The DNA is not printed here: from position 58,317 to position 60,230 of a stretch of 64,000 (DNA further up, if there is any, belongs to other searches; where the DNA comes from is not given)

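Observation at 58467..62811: Lipid-modification-flavoured island: ADPS-like FAD oxidase, haloalkane dehalogenase, orphan HicB-like, B12-radical-SAM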

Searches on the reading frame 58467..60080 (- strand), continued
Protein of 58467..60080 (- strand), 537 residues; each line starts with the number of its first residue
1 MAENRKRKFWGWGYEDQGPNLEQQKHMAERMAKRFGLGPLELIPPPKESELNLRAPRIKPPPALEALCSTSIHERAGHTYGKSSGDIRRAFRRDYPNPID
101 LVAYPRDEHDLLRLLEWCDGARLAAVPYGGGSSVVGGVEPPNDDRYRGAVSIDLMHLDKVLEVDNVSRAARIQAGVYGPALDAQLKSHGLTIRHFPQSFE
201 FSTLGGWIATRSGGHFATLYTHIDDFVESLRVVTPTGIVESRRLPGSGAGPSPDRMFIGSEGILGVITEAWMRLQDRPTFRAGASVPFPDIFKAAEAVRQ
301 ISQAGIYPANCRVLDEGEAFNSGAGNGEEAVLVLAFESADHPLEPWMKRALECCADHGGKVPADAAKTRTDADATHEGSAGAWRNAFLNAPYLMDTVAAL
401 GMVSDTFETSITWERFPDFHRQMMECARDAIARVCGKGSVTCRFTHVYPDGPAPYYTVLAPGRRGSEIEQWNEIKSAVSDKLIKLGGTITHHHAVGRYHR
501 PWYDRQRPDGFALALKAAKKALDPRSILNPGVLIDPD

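Call 42: get_annotated_region(hit=H19, flank=7000)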
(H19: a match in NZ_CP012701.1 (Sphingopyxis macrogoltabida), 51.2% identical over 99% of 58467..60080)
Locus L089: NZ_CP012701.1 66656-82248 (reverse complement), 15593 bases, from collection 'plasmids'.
description: Sphingopyxis macrogoltabida strain EY-1 isolate activated sludge plasmid 1, complete sequence
organism: Sphingopyxis macrogoltabida (NCBI taxid 33050)
taxonomy: Bacteria; Pseudomonadota; Alphaproteobacteria; Sphingomonadales; Sphingomonadaceae; Sphingopyxis; Sphingopyxis macrogoltabida
host: -; source: whole organism,activated sludge; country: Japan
typing (MOB-suite, as given by PLSDB): mobilizable; replicon rep_cluster_542; relaxase MOBF
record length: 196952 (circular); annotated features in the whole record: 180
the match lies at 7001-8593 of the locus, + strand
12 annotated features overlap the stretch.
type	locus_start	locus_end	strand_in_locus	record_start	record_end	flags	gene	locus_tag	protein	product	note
CDS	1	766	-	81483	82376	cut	-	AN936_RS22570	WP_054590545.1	hypothetical protein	-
CDS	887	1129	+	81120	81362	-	-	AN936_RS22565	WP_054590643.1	helix-turn-helix transcriptional regulator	-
CDS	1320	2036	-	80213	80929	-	-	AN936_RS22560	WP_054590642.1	IS6 family transposase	-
CDS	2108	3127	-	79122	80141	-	-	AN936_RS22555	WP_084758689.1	AraC family transcriptional regulator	-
CDS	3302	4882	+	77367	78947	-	-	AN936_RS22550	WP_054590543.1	AMP-binding protein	-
CDS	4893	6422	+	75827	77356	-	-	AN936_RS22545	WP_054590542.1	MFS transporter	GO:0055085 - transmembrane transport [Evidence IEA]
CDS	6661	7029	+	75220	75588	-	-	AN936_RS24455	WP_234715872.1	FAD-binding protein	-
CDS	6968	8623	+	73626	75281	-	-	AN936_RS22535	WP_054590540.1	FAD-binding oxidoreductase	-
CDS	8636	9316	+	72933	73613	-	-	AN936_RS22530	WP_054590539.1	glutathione S-transferase N-terminal domain-containing protein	GO:0006749 - glutathione metabolic process [Evidence IEA]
CDS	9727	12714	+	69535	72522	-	-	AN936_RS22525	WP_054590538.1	TonB-dependent receptor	-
CDS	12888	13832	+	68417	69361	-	-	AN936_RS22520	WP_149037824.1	sterol desaturase family protein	GO:0006629 - lipid metabolic process [Evidence IEA]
CDS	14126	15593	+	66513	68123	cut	-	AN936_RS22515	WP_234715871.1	class I adenylate-forming enzyme family protein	-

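Call 48: get_annotated_region(hit=H21, flank=6000)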
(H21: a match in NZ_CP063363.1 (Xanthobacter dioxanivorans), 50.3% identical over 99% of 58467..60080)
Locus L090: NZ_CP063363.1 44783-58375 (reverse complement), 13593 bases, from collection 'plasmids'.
description: Xanthobacter dioxanivorans strain YN2 plasmid unnamed1, complete sequence
organism: Xanthobacter dioxanivorans (NCBI taxid 2528964)
taxonomy: Bacteria; Pseudomonadota; Alphaproteobacteria; Hyphomicrobiales; Xanthobacteraceae; Xanthobacter; Xanthobacter dioxanivorans
host: -; source: pure culture,active sludge; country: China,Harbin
typing (MOB-suite, as given by PLSDB): conjugative; replicon rep_cluster_1420; relaxase MOBQ; mating-pair formation MPF_T
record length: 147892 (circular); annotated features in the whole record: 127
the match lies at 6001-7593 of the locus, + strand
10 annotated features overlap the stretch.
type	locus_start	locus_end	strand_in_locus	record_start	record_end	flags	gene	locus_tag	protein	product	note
CDS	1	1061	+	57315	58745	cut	-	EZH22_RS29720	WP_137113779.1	aldehyde dehydrogenase family protein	-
CDS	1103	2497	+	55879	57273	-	gor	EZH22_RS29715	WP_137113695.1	glutathione-disulfide reductase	GO:0045454 - cell redox homeostasis [Evidence IEA]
CDS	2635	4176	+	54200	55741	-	-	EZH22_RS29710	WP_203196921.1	class I adenylate-forming enzyme family protein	-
CDS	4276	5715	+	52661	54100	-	-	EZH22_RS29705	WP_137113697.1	aldehyde dehydrogenase family protein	-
CDS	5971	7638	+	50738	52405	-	-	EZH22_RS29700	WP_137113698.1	FAD-binding oxidoreductase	-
CDS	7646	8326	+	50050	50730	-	-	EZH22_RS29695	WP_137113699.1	glutathione S-transferase N-terminal domain-containing protein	GO:0006749 - glutathione metabolic process [Evidence IEA]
CDS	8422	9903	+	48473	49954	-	-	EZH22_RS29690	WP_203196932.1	FAD-linked oxidase C-terminal domain-containing protein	-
CDS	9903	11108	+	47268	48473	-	-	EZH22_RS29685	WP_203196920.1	FAD-binding protein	-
CDS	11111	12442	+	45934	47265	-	glcF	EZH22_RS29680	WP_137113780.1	glycolate oxidase subunit GlcF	-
CDS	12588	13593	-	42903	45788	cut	-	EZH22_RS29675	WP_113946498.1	Tn3 family transposase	-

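Call 49: get_annotated_region(hit=H4, flank=6000)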
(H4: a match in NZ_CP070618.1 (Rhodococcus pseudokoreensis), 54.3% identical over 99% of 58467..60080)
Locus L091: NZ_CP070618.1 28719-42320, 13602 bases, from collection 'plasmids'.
description: Rhodococcus pseudokoreensis strain R79 plasmid unnamed1, complete sequence
organism: Rhodococcus pseudokoreensis (NCBI taxid 2811421)
taxonomy: Bacteria; Actinomycetota; Actinomycetes; Mycobacteriales; Nocardiaceae; Rhodococcus; Rhodococcus pseudokoreensis
host: -; source: cell culture,rhizosphere of apple plantlets grown in replant diseased soil; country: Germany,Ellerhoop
typing (MOB-suite, as given by PLSDB): non-mobilizable
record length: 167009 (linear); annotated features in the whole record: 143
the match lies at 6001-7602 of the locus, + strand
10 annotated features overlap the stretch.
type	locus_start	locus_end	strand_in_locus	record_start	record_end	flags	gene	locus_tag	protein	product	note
CDS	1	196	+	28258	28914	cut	-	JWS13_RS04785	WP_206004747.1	RES family NAD+ phosphorylase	-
CDS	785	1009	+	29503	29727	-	-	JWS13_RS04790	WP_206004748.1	hypothetical protein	-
CDS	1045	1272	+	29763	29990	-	-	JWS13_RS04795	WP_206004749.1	hypothetical protein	-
CDS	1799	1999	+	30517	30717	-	-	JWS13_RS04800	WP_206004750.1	hypothetical protein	-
CDS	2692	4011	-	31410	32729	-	-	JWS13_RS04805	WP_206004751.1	Nramp family divalent metal transporter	GO:0055085 - transmembrane transport [Evidence IEA]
CDS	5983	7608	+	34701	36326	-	-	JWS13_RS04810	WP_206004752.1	FAD-binding oxidoreductase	-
CDS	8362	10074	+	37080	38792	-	-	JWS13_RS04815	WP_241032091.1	class I adenylate-forming enzyme family protein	-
CDS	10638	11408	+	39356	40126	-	-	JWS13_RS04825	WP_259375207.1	IclR family transcriptional regulator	GO:0006355 - regulation of DNA-templated transcription [Evidence IEA]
CDS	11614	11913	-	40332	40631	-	-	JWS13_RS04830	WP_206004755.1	hypothetical protein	-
CDS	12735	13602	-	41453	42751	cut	-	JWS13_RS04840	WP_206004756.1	hydroxyacid-oxoacid transhydrogenase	GO:0006629 - lipid metabolic process [Evidence IEA]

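Call 50: get_annotated_region(hit=H11, flank=6000)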
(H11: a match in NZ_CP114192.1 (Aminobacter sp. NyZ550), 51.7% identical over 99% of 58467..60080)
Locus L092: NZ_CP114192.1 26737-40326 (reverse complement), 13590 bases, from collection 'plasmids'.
description: Aminobacter sp. NyZ550 plasmid pMET2, complete sequence
organism: Aminobacter sp. NyZ550 (NCBI taxid 2979870)
taxonomy: Bacteria; Pseudomonadota; Alphaproteobacteria; Hyphomicrobiales; Phyllobacteriaceae; Aminobacter; Aminobacter sp. NyZ550
host: -; source: -; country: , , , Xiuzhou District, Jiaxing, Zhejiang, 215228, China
typing (MOB-suite, as given by PLSDB): non-mobilizable
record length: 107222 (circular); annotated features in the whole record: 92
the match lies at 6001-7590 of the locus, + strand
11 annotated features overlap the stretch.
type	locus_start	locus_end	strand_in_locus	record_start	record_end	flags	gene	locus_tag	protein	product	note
CDS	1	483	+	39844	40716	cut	-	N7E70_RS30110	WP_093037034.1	sugar ABC transporter permease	-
CDS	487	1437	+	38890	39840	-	-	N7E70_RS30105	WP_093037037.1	carbohydrate ABC transporter permease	GO:0008643 - carbohydrate transport [Evidence IEA]; GO:0055085 - transmembrane transport [Evidence IEA]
CDS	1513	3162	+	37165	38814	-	-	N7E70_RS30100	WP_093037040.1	GMC family oxidoreductase N-terminal domain-containing protein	-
CDS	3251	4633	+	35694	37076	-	gorA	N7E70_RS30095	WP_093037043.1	glutathione-disulfide reductase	GO:0045454 - cell redox homeostasis [Evidence IEA]; GO:0006749 - glutathione metabolic process [Evidence IEA]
CDS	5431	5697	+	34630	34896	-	-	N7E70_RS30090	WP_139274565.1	hypothetical protein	-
CDS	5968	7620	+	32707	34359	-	-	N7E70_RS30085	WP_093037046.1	FAD-binding oxidoreductase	-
CDS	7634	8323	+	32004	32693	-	-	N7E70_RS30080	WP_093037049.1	glutathione S-transferase N-terminal domain-containing protein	GO:0006749 - glutathione metabolic process [Evidence IEA]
CDS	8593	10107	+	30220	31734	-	-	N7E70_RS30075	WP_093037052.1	class I adenylate-forming enzyme family protein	-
CDS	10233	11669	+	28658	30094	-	-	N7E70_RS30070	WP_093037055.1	aldehyde dehydrogenase family protein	-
CDS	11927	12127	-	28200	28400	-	-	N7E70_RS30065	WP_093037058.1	hypothetical protein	-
CDS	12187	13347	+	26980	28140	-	-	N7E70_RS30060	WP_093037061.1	iron-containing alcohol dehydrogenase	-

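Call 51: get_annotated_region(hit=H24, flank=6000)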
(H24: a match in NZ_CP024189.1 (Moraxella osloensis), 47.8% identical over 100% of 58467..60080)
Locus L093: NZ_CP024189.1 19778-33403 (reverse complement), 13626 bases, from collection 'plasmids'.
description: Moraxella osloensis strain TT16 plasmid p4, complete sequence
organism: Moraxella osloensis (NCBI taxid 34062)
taxonomy: Bacteria; Pseudomonadota; Gammaproteobacteria; Moraxellales; Moraxellaceae; Moraxella; Moraxella osloensis
host: -; source: single cell,skin swab; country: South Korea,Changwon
typing (MOB-suite, as given by PLSDB): mobilizable; relaxase MOBP
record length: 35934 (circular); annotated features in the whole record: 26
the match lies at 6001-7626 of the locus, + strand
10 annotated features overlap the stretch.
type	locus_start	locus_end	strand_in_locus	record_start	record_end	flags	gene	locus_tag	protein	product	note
CDS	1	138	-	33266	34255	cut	-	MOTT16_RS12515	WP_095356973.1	DUF4917 family protein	-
CDS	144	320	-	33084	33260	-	-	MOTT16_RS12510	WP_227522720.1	replication initiation protein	-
CDS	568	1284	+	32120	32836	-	-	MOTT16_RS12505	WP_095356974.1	HaeIII family restriction endonuclease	-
CDS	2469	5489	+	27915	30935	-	-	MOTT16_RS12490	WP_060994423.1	Tn3 family transposase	-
CDS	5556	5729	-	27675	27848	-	-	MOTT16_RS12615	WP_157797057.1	hypothetical protein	-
CDS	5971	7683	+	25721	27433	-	-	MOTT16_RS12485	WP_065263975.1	FAD-binding oxidoreductase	-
CDS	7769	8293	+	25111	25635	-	-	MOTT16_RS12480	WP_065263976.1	gamma carbonic anhydrase family protein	-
CDS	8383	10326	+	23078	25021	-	-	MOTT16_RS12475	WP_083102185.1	acyl-CoA synthetase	-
CDS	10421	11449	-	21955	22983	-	-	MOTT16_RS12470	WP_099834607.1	AraC family transcriptional regulator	-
CDS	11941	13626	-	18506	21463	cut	-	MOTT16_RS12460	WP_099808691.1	Tn3 family transposase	-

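Call 61: list_cluster_members(proteins=[L089:6968-8623:+, L092:5968-7620:+, L090:5971-7638:+, L091:5983-7608:+, L088:6998-8602:+])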
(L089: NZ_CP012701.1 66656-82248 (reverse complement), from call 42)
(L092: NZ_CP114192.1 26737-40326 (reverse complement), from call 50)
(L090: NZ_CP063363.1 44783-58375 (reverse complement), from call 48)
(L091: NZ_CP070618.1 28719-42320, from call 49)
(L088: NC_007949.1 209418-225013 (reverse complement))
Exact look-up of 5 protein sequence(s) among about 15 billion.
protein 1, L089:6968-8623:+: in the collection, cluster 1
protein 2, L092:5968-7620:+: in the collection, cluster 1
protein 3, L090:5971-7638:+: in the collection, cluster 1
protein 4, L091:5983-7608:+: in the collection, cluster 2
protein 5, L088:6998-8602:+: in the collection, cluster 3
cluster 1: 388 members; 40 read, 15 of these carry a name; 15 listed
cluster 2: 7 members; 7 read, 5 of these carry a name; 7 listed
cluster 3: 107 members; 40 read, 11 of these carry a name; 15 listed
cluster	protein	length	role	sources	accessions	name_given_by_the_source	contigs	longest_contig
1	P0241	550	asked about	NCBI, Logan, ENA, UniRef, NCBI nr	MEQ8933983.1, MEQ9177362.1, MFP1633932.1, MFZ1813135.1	FAD-binding oxidoreductase (plasmid) [Aminobacter sp. NyZ550] | Alkyldihydroxyacetonephosphate synthase n=4 Tax=Alphaproteobacteria TaxID=28211 ... | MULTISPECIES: FAD-binding oxidoreductase [Alphaproteobacteria]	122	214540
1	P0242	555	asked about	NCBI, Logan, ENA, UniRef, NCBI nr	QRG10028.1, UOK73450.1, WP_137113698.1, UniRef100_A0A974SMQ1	FAD-binding oxidoreductase (plasmid) [Xanthobacter dioxanivorans] | FAD-binding oxidoreductase n=2 Tax=Xanthobacteraceae TaxID=335928 RepID=A0A974SMQ1_9HYPH | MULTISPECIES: FAD-binding oxidoreductase [Hyphomicrobiales]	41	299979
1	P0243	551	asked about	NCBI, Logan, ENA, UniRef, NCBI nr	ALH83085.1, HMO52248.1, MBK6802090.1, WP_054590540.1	FAD-binding oxidoreductase [Sphingopyxis macrogoltabida] | FAD-linked oxidase n=1 Tax=Sphingopyxis macrogoltabida TaxID=33050 RepID=A0A0N9V468_SPHMC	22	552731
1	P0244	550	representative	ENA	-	-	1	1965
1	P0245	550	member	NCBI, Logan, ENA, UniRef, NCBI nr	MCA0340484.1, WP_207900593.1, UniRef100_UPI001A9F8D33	MAG: FAD-binding oxidoreductase [Proteobacteria bacterium] | FAD-binding oxidoreductase n=1 Tax=Shinella sp. JR1-6 TaxID=2527671 RepID=UPI001A9F8D33 | FAD-binding oxidoreductase [Shinella sp. JR1-6]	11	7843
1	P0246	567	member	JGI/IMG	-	alkyldihydroxyacetonephosphate synthase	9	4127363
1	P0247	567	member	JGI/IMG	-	alkyldihydroxyacetonephosphate synthase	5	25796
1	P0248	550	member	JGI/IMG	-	alkyldihydroxyacetonephosphate synthase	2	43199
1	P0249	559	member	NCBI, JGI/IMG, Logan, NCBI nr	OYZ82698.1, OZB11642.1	MAG: FAD-binding oxidoreductase [Rhizobiales bacterium 24-66-13] | alkyldihydroxyacetonephosphate synthase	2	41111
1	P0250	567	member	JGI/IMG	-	alkyldihydroxyacetonephosphate synthase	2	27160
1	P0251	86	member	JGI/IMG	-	alkyldihydroxyacetonephosphate synthase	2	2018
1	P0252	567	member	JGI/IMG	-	alkyldihydroxyacetonephosphate synthase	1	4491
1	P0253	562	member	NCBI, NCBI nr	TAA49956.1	FAD-binding oxidoreductase [Shinella sp. JR1-6]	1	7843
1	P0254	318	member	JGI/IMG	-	alkyldihydroxyacetonephosphate synthase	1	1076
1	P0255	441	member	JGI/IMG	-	alkyldihydroxyacetonephosphate synthase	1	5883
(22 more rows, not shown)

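Call 70: predict_structure(alignment_id=A3)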
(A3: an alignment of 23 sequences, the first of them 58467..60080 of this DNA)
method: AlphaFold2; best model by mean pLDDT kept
length: 537 residues; sequences in the alignment: 23
mean_pLDDT: 60.0   pTM: 0.66
mean pLDDT of the five models: 60.0, 59.4, 59.2, 58.5, 57.0
residues with pLDDT >= 90: 58; 70-90: 176; 50-70: 91; < 50: 212
segments of 3 or more residues with pLDDT < 50: 1-19, 129-138, 158-275, 372-392, 490-500, 507-537
pLDDT, mean of each block of 10 residues (from residue 1): 33 38 65 70 74 88 92 79 71 83 79 79 68 42 75 57 28 29 37 28 25 24 30 33 28 28 39 47 81 90 70 80 76 69 77 92 64 36 37 60 75 85 94 91 66 79 85 85 70 43 49 42 36 27
secondary structure, 60 per line:
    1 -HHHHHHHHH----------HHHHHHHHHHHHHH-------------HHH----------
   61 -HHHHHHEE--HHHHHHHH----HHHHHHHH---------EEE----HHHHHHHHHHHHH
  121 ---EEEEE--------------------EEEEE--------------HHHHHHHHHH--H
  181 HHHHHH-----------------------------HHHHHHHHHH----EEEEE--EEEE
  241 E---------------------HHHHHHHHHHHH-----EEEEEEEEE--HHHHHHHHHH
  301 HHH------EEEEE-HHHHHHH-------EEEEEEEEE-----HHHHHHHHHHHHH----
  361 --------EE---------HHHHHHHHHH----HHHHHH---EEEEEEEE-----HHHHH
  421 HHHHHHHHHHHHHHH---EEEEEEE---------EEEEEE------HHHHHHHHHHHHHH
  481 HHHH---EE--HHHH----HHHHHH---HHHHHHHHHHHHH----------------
elements in order: H2-10 H21-34 H62-67 H72-79 H84-91 E101-103 H108-120 E124-128 E149-153 H168-177 H180-186 H216-225 E230-234 E237-241 H263-274 E280-288 H291-303 E310-314 H316-322 E330-338 H344-356 H380-389 H394-399 E403-410 H416-435 E439-445 E455-460 H467-484 H492-495 H500-505 H509-521
